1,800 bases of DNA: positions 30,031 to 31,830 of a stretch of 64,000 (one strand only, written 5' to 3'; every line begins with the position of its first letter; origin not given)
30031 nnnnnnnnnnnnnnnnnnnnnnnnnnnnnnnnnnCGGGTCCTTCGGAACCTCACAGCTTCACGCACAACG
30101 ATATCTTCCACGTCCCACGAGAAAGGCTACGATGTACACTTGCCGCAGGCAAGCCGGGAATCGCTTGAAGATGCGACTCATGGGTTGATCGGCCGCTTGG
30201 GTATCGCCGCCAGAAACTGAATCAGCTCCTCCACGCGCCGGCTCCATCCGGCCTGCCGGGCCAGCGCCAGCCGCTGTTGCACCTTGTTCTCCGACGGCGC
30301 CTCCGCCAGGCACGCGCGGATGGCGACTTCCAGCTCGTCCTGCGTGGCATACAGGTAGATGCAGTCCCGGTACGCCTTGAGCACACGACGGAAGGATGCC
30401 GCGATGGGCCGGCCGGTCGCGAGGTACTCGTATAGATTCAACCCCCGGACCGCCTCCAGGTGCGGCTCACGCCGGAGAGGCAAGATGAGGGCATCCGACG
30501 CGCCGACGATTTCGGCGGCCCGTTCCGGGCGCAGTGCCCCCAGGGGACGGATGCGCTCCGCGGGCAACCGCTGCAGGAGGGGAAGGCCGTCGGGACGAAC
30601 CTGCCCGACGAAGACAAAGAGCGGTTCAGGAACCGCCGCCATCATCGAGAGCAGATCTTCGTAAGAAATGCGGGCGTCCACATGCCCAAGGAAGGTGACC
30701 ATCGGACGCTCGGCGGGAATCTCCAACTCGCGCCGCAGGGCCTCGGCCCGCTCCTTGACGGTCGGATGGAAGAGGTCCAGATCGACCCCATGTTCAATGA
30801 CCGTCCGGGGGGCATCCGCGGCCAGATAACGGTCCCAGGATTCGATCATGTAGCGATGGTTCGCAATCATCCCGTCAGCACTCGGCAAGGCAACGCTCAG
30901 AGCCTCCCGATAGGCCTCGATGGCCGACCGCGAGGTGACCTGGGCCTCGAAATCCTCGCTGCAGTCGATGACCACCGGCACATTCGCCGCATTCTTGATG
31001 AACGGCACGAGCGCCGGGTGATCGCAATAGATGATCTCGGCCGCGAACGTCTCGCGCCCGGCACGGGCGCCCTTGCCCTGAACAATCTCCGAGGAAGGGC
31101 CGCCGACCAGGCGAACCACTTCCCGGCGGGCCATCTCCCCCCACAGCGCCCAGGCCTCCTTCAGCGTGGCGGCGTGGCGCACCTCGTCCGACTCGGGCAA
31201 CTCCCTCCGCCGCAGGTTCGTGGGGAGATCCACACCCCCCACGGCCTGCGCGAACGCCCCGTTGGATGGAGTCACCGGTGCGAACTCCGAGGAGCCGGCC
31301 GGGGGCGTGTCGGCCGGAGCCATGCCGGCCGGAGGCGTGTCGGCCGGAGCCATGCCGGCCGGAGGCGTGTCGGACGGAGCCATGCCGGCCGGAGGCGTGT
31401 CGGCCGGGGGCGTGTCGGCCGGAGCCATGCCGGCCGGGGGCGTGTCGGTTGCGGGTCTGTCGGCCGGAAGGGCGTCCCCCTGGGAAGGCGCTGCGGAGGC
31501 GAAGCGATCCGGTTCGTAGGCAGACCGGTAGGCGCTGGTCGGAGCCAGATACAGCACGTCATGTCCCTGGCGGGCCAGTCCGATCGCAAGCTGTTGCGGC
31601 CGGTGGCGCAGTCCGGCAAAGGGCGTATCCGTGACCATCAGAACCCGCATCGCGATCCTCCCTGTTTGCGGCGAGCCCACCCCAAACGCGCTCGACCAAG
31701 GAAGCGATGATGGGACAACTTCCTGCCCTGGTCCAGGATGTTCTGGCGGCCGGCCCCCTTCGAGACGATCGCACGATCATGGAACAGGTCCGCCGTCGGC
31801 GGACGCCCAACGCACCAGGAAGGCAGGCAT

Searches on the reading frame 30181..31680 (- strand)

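Call 57: search_protein_families(library=pfam, proteins=[window:30181-31680:-], max_evalue=0.001)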
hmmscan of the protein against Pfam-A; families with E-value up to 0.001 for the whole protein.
window:30181-31680:- (500 aa): 3 families
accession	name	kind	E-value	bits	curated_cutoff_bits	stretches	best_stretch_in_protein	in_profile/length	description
PF13439.12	Glyco_transf_4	-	1.9e-05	25.2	28.5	0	232-302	95-169/170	Glycosyltransferase Family 4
PF00534.26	Glycos_transf_1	-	0.00043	20.3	26.4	1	313-429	3-122/172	Glycosyl transferases group 1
PF02095.21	Extensin_1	-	0.00045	20.5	105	1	72-128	70-126/171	Extensin-like protein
